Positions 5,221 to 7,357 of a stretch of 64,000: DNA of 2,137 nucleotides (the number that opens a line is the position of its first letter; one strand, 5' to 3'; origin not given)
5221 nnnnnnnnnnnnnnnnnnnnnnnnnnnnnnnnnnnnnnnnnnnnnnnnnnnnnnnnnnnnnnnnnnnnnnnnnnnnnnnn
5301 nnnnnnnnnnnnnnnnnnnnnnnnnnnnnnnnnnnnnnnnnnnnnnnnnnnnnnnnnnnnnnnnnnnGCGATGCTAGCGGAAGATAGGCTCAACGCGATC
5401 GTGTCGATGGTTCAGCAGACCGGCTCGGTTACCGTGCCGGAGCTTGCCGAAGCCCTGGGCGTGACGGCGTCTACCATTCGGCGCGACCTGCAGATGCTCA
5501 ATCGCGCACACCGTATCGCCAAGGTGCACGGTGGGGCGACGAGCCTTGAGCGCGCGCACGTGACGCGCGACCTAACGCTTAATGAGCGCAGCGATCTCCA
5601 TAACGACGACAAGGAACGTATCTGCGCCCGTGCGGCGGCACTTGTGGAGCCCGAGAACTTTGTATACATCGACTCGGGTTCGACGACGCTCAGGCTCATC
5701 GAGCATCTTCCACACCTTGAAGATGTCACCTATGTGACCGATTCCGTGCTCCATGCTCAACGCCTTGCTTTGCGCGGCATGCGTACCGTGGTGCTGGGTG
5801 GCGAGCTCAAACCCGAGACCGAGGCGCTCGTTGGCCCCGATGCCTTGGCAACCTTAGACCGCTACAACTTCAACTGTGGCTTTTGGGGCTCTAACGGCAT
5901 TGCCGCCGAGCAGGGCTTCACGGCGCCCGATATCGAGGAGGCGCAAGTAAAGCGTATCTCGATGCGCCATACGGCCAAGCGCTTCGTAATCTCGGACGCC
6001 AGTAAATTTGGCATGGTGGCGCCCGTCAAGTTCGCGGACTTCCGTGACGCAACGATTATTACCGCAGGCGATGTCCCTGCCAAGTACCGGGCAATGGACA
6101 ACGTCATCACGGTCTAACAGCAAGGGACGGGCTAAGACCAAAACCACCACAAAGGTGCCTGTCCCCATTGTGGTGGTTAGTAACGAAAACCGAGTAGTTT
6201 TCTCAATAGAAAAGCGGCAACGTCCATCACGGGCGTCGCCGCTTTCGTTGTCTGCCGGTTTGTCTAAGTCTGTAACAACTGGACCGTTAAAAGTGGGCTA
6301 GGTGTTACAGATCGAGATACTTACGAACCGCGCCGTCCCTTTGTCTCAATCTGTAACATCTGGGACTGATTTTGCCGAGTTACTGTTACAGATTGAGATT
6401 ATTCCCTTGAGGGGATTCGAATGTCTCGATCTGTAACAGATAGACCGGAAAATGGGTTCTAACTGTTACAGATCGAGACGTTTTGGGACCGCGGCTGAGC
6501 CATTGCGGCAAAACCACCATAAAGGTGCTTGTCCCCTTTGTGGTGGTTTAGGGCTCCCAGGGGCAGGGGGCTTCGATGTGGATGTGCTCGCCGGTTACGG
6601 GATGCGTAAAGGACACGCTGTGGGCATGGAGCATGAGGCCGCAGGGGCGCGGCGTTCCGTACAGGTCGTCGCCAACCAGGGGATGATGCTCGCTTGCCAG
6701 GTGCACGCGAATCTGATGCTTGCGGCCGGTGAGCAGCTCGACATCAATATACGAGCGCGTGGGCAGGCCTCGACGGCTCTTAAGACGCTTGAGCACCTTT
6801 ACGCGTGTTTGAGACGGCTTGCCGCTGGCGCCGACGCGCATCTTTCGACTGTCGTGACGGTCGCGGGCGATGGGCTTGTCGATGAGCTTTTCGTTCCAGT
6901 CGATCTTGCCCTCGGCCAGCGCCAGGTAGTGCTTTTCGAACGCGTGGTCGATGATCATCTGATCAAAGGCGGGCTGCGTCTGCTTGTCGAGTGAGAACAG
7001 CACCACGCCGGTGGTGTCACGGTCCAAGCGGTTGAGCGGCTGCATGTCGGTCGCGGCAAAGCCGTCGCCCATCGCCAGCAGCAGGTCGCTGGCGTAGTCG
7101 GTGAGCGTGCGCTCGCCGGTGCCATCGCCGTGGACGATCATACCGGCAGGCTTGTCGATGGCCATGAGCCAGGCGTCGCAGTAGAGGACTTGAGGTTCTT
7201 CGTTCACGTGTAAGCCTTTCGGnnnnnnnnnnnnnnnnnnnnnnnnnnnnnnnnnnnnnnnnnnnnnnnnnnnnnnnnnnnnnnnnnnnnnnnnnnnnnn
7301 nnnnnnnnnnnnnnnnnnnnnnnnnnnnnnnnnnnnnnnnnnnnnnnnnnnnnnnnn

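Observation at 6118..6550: Duplicated 40-bp terminator hairpin bracketing an array of alternating 15-mers between convergent genes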

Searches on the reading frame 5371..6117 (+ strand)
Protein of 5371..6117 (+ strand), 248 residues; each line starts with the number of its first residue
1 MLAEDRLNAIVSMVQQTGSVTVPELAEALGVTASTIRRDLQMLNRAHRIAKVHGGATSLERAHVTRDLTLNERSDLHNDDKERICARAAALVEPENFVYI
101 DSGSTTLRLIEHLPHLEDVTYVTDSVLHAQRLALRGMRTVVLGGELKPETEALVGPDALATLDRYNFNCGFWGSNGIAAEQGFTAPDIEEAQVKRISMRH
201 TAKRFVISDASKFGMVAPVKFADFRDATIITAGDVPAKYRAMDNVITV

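Call 11: search_protein_families(library=pfam, proteins=[window:5371-6117:+])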
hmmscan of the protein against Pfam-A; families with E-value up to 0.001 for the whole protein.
window:5371-6117:+ (248 aa): 7 families
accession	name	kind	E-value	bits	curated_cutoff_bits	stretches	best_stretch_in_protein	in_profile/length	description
PF00455.28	DeoRC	-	1.1e-41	142.9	31.8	1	77-230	2-156/160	DeoR C terminal sensor domain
PF08220.18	HTH_DeoR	-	2.3e-16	59.7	21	1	6-61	1-56/57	DeoR-like helix-turn-helix domain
PF08279.18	HTH_11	-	2.7e-08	34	25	1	6-46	1-42/55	HTH domain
PF06971.19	Put_DNA-bind_N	-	0.0001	22.7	27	1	22-40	30-48/49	Putative DNA-binding protein N-terminus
PF19187.6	HTH_PafC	-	0.00014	22.1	32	1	6-44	5-43/115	PafC helix-turn-helix domain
PF01022.26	HTH_5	-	0.00071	19.8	22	0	10-46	7-42/47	Bacterial regulatory protein, arsR family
PF13412.12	HTH_24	-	0.00072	19.5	21.9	0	9-43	7-41/48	Winged helix-turn-helix DNA-binding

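Call 12: find_encoding_contigs(protein=window:5371-6117:+, flank=3000, max_places=10)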
Protein window:5371-6117:+ (248 aa): 7 contigs read that carry it; 5 places shown.
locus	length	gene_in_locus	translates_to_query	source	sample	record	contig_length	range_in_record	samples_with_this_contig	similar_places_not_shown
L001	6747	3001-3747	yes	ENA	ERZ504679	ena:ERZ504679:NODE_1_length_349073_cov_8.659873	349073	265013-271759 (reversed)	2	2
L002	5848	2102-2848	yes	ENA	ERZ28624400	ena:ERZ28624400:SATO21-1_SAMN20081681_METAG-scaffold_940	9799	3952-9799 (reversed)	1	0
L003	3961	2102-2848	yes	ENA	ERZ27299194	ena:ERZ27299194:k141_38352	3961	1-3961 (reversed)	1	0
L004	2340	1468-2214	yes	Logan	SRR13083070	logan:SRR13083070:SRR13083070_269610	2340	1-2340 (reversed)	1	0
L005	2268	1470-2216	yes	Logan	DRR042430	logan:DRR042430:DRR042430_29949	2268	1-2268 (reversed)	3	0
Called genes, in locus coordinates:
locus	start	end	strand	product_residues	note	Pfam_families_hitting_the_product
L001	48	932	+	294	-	PF00480:ROK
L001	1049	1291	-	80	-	-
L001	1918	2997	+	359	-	PF01488:Shikimate_DH (weak), PF01408:GFO_IDH_MocA, PF22725:GFO_IDH_MocA_C3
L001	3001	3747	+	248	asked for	PF08220:HTH_DeoR, PF08279:HTH_11, PF00455:DeoRC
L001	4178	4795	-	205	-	PF00849:PseudoU_synth_2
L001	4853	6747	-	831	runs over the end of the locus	PF01136:Peptidase_U32, PF12392:DUF3656, PF01136:Peptidase_U32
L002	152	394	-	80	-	-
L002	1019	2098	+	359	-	PF01488:Shikimate_DH (weak), PF01408:GFO_IDH_MocA, PF03447:NAD_binding_3 (weak), PF22725:GFO_IDH_MocA_C3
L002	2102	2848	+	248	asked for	PF08220:HTH_DeoR, PF08279:HTH_11, PF00455:DeoRC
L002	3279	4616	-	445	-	-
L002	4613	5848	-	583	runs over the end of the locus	PF01136:Peptidase_U32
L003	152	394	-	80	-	-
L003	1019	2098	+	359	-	PF01488:Shikimate_DH (weak), PF01408:GFO_IDH_MocA, PF03447:NAD_binding_3 (weak), PF22725:GFO_IDH_MocA_C3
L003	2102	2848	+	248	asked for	PF08220:HTH_DeoR, PF08279:HTH_11, PF00455:DeoRC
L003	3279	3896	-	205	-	PF00849:PseudoU_synth_2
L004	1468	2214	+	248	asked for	PF08220:HTH_DeoR, PF08279:HTH_11, PF00455:DeoRC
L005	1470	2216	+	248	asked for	PF08220:HTH_DeoR, PF08279:HTH_11, PF00455:DeoRC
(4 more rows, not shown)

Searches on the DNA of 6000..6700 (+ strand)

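Call 18: search_rna_families(source=window, start=6000, end=6700, threshold=evalue, max_evalue=10, show_alignments=4)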
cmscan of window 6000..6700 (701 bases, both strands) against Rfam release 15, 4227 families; matches with E-value up to 10: 11.
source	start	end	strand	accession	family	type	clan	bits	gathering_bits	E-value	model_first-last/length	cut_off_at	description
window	6421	6481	+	RF04070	MIR6440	Gene; miRNA;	-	22.9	95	0.088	1-108/108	no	MIR6440 microRNA precursor family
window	6199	6279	-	RF01740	gyrA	Cis-reg;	-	21.2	45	0.014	7-84/88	no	gyrA RNA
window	6179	6245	+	RF01404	PinT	Gene; sRNA;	-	20.6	60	0.11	1-76/76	no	PinT (STnc440) Hfq binding RNA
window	6391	6433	+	RF03994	mir-7558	Gene; miRNA;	-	18.9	80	0.81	1-51/51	no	mir-7558 microRNA precursor family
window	6302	6359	+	RF04070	MIR6440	Gene; miRNA;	-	18.2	95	1.4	1-108/108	no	MIR6440 microRNA precursor family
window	6420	6483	-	RF00257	mir-194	Gene; miRNA;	-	17.9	52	0.31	1-82/82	no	mir-194 microRNA precursor family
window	6302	6359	-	RF04070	MIR6440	Gene; miRNA;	-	17.3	95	2.2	1-108/108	no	MIR6440 microRNA precursor family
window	6380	6442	+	RF03769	mir-3913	Gene; miRNA;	-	16.8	100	2.5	1-100/100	no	mir-3913 microRNA precursor family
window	6420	6484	+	RF03697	mir-722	Gene; miRNA;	-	15.3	81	9.3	1-67/67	no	mir-722 microRNA precursor family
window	6344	6398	+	RF03866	mir-1889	Gene; miRNA;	-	13.6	80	8.1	8-121/128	no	mir-1889 microRNA precursor family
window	6141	6219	+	RF01696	Chlorobi-1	Gene; sRNA;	-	12.4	50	2.5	1-67/67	no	Chlorobi-1 RNA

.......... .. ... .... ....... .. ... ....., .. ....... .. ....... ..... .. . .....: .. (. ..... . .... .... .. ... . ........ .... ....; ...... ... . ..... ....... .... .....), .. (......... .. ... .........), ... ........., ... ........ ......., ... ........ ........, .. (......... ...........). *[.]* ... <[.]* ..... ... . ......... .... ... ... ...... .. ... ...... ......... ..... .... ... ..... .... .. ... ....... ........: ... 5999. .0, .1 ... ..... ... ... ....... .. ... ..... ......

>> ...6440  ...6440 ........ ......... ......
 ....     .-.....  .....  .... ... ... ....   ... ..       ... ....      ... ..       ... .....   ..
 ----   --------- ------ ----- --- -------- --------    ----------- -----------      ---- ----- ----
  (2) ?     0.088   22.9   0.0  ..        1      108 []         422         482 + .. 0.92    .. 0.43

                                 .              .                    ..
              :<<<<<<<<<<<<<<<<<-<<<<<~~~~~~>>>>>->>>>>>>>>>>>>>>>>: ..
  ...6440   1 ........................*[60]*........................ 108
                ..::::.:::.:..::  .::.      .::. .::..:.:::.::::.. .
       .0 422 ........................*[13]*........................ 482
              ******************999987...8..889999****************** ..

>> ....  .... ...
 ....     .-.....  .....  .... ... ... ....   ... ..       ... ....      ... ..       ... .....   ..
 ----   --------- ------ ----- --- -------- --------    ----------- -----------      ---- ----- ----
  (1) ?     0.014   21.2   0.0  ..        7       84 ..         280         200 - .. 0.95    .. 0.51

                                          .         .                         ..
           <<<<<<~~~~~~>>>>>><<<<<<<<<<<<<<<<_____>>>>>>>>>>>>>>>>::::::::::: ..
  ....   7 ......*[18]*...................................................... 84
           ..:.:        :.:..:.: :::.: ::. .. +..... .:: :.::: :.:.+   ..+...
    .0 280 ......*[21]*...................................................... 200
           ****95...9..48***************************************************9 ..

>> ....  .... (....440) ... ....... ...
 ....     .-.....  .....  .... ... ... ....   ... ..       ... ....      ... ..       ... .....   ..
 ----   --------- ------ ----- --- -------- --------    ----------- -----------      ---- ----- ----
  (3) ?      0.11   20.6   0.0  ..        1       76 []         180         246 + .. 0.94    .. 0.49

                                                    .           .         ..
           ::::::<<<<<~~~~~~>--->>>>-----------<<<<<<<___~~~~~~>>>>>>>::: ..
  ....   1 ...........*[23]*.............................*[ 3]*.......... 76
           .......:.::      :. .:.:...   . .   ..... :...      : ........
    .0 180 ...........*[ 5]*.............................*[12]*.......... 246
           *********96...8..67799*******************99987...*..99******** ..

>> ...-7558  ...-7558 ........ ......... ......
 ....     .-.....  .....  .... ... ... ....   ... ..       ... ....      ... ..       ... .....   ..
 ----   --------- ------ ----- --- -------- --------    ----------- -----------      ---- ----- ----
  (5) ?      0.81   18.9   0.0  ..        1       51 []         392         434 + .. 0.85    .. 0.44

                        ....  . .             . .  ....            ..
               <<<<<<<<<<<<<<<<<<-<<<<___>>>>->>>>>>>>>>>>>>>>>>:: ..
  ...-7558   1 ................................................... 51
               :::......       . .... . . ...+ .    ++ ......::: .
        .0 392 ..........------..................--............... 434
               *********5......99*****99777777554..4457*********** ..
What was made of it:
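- Tried and rejected: An E-value search of 6000-6700 found only chance-level hits (call 18).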

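Call 40: search_dna_similar(query=window:6255-6500:+, collection=plasmids, mode=distant, max_evalue=0.001)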
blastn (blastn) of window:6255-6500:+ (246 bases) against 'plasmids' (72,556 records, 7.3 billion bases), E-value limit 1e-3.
Records with a match: 1; places in all: 19; records where one place covers at least 80% of the query: 1.
Best place of each record, by identity: 90-95% 1.
By first word of the organism name: Collinsella 1.
By predicted mobility (MOB-suite, as given by PLSDB): non-mobilizable 1.
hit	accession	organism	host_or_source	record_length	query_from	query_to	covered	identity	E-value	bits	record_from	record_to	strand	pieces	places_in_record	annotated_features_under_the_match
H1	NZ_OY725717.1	Collinsella aerofaciens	-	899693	1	246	100%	92.7%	2e-96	358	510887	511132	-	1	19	none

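Call 41: get_annotated_region(hit=H1, flank=6000)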
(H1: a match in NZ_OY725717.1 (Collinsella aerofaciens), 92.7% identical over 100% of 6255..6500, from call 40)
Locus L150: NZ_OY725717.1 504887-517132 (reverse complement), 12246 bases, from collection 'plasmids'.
description: Collinsella aerofaciens strain Collinsella aerofaciens TSDC17.2-1.1 plasmid 6, complete sequence
organism: Collinsella aerofaciens (NCBI taxid 74426)
taxonomy: Bacteria; Actinomycetota; Coriobacteriia; Coriobacteriales; Coriobacteriaceae; Collinsella; Collinsella aerofaciens
host: -; source: -; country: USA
typing (MOB-suite, as given by PLSDB): non-mobilizable
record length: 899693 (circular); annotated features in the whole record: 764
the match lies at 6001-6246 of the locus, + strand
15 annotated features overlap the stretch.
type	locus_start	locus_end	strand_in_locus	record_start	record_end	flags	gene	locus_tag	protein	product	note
CDS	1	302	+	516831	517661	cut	rplB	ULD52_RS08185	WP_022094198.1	50S ribosomal protein L2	GO:0006412 - translation [Evidence IEA]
CDS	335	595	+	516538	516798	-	rpsS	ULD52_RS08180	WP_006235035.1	30S ribosomal protein S19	GO:0006412 - translation [Evidence IEA]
CDS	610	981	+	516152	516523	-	rplV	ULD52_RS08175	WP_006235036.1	50S ribosomal protein L22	GO:0006412 - translation [Evidence IEA]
CDS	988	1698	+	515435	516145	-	rpsC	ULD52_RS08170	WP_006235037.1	30S ribosomal protein S3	GO:0006412 - translation [Evidence IEA]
CDS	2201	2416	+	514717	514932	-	rpmC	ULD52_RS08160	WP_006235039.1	50S ribosomal protein L29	GO:0006412 - translation [Evidence IEA]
CDS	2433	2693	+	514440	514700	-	rpsQ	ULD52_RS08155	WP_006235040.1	30S ribosomal protein S17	GO:0006412 - translation [Evidence IEA]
CDS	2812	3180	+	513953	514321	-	rplN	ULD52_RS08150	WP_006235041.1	50S ribosomal protein L14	GO:0006412 - translation [Evidence IEA]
CDS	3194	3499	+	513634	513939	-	rplX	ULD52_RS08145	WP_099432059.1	50S ribosomal protein L24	GO:0006412 - translation [Evidence IEA]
CDS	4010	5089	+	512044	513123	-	-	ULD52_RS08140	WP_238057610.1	Gfo/Idh/MocA family oxidoreductase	-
CDS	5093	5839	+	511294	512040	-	-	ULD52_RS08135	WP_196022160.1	DeoR/GlpR family DNA-binding transcription regulator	-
CDS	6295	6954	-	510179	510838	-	-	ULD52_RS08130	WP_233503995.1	RluA family pseudouridine synthase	GO:0001522 - pseudouridine synthesis [Evidence IEA]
CDS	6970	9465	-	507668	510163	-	-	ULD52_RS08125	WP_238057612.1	U32 family peptidase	-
CDS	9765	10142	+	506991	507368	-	-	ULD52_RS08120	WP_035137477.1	RidA family protein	-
CDS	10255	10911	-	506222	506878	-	-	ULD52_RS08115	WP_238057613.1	PAS domain-containing protein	-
CDS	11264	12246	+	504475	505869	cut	-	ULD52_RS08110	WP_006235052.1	solute carrier family 23 protein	GO:0055085 - transmembrane transport [Evidence IEA]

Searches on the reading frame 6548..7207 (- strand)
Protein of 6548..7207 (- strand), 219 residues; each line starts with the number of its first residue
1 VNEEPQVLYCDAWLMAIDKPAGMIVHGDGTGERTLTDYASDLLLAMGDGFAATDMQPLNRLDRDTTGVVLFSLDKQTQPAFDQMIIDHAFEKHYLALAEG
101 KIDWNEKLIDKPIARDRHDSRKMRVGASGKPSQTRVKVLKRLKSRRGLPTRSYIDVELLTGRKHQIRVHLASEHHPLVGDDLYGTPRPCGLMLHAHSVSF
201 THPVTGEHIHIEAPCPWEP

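Call 11: search_protein_families(library=pfam, proteins=[window:6548-7207:-])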
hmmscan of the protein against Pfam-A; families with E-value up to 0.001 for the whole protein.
window:6548-7207:- (219 aa): 1 family
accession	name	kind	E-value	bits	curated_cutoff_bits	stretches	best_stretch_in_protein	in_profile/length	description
PF00849.27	PseudoU_synth_2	-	1.5e-27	97.1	26.8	1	15-172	3-152/152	RNA pseudouridylate synthase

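Call 50: find_related_loci(query=window:6548-7207:-, collection=metagenome_contigs, flank=2500)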
Query window:6548-7207:- (219 aa) in metagenome_contigs; peptide patterns used: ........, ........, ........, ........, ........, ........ (x = any residue, [..] = any of these).
536 stretches matched a pattern; 221 encode a relative of the query (tblastn E <= 1e-3); the best 80 are kept; 80 distinct loci.
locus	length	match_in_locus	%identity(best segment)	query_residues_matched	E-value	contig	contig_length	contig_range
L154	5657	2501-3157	100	1-219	4e-149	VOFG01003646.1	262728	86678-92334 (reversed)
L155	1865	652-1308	99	1-219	2e-160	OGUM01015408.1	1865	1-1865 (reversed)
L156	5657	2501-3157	99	1-219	7e-149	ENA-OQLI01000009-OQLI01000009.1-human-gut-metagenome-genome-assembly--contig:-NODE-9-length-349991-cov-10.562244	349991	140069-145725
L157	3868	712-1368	99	1-219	5e-151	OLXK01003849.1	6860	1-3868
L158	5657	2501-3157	98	1-219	2e-148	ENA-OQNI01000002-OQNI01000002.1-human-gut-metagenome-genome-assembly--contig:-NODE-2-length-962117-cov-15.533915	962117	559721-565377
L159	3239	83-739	99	1-219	3e-152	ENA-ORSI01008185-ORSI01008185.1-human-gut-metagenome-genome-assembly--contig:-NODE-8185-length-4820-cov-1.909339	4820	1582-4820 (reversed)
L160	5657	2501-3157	99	1-219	1e-148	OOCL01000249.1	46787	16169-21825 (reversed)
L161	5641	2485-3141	98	1-219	1e-148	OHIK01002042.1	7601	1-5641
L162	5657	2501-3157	99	1-219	2e-148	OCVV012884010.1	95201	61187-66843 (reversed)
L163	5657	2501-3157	99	1-219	1e-148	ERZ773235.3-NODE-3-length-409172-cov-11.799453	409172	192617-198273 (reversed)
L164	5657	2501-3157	99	1-219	1e-148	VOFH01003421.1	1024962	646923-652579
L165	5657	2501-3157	99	1-219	2e-148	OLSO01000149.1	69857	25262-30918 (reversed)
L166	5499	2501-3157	99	1-219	9e-149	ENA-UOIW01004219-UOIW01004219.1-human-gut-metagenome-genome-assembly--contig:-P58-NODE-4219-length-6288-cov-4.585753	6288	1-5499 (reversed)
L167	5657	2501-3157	98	1-219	2e-148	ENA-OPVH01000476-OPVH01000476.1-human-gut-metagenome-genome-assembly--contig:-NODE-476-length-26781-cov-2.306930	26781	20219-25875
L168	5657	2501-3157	98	1-219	2e-148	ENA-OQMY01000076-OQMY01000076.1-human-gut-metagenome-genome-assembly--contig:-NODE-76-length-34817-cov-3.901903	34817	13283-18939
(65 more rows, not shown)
